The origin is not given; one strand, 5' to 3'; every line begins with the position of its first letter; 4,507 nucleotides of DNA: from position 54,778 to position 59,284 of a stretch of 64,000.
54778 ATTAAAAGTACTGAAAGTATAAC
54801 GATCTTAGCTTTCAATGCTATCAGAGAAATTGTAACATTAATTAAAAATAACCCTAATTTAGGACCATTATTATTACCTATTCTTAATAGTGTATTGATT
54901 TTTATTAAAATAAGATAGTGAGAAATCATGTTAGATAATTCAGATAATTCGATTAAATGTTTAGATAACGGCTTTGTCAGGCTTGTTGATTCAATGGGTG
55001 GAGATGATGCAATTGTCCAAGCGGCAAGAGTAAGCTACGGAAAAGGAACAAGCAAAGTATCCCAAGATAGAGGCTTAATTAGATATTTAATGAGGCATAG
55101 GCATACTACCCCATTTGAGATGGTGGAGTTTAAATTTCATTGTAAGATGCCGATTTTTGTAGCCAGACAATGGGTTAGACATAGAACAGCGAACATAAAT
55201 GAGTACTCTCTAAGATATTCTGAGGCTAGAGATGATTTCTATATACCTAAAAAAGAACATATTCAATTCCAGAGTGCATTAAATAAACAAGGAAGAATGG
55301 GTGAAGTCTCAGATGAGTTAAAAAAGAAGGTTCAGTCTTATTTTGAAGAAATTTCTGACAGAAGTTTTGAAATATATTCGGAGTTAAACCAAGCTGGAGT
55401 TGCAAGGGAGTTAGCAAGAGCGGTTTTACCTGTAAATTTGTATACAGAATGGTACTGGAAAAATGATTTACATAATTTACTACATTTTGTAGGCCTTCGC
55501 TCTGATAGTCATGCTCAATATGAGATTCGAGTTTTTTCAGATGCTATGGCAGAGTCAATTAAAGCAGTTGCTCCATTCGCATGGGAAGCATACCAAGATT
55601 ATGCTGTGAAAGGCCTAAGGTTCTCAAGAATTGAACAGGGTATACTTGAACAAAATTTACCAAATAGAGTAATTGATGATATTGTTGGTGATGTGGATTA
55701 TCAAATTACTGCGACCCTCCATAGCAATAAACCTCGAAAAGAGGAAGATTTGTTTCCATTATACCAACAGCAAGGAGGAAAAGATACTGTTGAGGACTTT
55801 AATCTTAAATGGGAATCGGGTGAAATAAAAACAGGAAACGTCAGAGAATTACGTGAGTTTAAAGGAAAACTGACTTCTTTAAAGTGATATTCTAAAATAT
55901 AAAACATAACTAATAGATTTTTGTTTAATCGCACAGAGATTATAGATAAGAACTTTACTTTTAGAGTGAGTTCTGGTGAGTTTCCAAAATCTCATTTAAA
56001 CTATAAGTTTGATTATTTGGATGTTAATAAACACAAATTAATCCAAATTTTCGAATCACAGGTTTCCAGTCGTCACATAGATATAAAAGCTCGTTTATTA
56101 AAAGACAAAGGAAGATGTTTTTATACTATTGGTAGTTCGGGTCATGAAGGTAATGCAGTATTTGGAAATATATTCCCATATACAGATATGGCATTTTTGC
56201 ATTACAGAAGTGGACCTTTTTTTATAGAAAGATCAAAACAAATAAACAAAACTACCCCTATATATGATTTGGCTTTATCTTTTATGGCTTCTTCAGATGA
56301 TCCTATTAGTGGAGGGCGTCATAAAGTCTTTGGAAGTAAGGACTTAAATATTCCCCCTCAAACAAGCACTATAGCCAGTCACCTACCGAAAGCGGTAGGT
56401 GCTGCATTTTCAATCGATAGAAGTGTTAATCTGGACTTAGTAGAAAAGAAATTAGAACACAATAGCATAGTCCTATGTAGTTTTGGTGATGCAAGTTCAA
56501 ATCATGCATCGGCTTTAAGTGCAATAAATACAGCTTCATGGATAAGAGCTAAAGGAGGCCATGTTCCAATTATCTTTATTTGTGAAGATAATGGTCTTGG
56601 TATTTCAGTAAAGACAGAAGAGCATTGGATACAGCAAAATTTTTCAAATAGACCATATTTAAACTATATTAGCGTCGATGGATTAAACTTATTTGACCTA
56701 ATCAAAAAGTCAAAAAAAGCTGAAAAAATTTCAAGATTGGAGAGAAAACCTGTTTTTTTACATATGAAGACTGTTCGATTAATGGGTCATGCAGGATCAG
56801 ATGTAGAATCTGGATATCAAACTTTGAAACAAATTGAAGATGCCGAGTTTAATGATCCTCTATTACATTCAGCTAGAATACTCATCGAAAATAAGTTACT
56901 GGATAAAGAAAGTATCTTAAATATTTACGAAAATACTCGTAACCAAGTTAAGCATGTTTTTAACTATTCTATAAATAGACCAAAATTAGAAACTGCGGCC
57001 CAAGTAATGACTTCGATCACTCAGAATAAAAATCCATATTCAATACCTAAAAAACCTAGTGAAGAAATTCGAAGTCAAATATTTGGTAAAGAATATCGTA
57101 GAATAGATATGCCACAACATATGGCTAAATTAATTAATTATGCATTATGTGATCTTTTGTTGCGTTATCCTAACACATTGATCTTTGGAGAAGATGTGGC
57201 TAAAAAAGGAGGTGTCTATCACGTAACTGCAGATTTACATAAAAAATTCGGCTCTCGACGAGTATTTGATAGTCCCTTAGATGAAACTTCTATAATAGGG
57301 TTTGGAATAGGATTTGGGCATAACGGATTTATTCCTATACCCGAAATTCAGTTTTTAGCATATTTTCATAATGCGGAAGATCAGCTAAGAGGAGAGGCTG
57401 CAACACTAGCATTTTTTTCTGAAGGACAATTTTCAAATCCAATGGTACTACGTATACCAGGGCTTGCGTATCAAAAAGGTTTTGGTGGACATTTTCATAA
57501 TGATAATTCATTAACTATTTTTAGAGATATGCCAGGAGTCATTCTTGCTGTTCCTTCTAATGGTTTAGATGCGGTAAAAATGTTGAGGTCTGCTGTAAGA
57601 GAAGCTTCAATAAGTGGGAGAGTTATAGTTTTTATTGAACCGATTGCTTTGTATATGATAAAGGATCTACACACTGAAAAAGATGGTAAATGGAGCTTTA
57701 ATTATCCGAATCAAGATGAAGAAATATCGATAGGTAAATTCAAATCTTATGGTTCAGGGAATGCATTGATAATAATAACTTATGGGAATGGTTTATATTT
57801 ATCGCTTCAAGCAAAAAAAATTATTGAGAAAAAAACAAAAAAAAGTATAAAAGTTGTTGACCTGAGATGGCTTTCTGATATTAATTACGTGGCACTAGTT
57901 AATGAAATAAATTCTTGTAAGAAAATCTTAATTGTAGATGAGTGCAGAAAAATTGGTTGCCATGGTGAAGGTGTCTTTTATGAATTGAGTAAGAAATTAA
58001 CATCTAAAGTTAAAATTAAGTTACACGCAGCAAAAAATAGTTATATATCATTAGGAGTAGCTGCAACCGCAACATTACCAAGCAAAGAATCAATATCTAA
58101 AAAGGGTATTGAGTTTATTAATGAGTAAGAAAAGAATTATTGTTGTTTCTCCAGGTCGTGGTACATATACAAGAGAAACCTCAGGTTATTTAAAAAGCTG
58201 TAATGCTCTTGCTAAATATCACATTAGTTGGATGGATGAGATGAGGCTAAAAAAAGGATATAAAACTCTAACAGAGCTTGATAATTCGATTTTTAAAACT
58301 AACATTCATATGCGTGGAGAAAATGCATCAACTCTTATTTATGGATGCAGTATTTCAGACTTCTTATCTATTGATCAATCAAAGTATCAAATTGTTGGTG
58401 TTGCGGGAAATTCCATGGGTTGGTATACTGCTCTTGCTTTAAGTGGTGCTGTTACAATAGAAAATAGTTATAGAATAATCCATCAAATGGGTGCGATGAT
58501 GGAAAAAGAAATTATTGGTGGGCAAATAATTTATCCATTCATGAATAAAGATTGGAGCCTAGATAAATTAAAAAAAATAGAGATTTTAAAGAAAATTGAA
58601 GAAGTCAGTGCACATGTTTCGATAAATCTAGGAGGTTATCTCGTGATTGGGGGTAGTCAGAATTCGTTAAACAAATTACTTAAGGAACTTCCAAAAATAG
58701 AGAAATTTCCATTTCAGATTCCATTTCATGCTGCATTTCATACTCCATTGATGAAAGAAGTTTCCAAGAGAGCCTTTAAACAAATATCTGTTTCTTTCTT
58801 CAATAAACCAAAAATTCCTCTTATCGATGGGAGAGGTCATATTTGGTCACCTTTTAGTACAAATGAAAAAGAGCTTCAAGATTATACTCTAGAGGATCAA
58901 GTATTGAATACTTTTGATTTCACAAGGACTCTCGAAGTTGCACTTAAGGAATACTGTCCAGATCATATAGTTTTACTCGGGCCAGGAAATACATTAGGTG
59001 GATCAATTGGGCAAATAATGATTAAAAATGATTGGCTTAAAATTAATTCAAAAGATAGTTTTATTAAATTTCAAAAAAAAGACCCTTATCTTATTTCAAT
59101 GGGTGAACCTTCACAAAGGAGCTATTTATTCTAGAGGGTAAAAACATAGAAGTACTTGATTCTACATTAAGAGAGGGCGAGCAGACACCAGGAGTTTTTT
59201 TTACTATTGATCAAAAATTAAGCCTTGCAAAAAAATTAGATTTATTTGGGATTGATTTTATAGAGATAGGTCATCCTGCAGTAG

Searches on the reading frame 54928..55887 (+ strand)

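Call 70: search_protein_families(library=ncbifam, proteins=[window:54928-55887:+], max_evalue=0.001)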
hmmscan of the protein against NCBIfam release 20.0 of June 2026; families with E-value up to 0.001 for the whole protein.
window:54928-55887:+ (319 aa): 1 family
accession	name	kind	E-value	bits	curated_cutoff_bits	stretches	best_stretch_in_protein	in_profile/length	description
TIGR02170.1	thyX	equivalog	4.5e-62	209.3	87.9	1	16-222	1-211/211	FAD-dependent thymidylate synthase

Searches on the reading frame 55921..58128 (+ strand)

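Call 70: search_protein_families(library=ncbifam, proteins=[window:55921-58128:+], max_evalue=0.001)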
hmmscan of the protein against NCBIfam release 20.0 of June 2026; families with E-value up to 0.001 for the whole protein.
window:55921-58128:+ (735 aa): 5 families
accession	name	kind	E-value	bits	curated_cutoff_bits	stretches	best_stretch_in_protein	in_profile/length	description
NF006667.0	PRK09212.1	subfamily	1e-32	113.3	321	1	405-711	10-298/327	pyruvate dehydrogenase complex E1 component subunit beta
NF008854.0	PRK11892.1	equivalog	2.7e-31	108.8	454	1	366-680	110-406/464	pyruvate dehydrogenase complex E1 component subunit beta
TIGR03181.1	PDH_E1_alph_x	equivalog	8.4e-27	93.9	411.35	1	33-359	19-320/341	pyruvate dehydrogenase (acetyl-transferring) E1 component subunit alpha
TIGR03182.1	PDH_E1_alph_y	equivalog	7.7e-24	84.2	393.85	1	149-356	110-304/315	pyruvate dehydrogenase (acetyl-transferring) E1 component subunit alpha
TIGR00204.1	dxs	equivalog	1.9e-09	36.7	465.95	1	598-700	479-579/616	1-deoxy-D-xylulose-5-phosphate synthase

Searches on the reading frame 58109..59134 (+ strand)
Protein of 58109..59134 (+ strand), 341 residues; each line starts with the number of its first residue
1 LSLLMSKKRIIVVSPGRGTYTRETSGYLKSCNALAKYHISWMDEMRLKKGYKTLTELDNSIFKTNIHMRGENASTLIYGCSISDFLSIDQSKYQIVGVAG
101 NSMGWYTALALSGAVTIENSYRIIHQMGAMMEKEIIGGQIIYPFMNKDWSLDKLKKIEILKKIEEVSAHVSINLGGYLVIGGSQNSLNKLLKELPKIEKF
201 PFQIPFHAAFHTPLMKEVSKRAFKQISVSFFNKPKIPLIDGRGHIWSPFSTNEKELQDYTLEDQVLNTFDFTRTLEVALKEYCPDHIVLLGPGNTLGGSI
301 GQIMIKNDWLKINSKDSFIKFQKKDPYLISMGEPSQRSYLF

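Call 70: search_protein_families(library=ncbifam, proteins=[window:58109-59134:+], max_evalue=0.001)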
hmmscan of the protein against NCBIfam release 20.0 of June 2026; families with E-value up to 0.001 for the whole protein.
window:58109-59134:+ (341 aa): 5 families
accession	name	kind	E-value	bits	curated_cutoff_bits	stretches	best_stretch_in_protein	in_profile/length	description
TIGR00128.1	fabD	equivalog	6.8e-16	58.6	260.9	1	89-303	78-286/290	ACP S-malonyltransferase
TIGR03131.1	malonate_mdcH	equivalog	1.2e-11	44.6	297.9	1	71-298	53-270/297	malonate decarboxylase subunit epsilon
TIGR02813.1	omega_3_PfaA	subfamily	4.4e-11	40.2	1010.1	1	71-300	651-876/2582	polyketide-type polyunsaturated fatty acid synthase PfaA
NF045894.1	PKS_plus_SDR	equivalog_domain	1.1e-08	33.2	1740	1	97-304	619-815/1515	type I polyketide synthase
NF040607.1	mycolic_Pks13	equivalog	0.00022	18.8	2100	1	13-216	668-867/1680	polyketide synthase Pks13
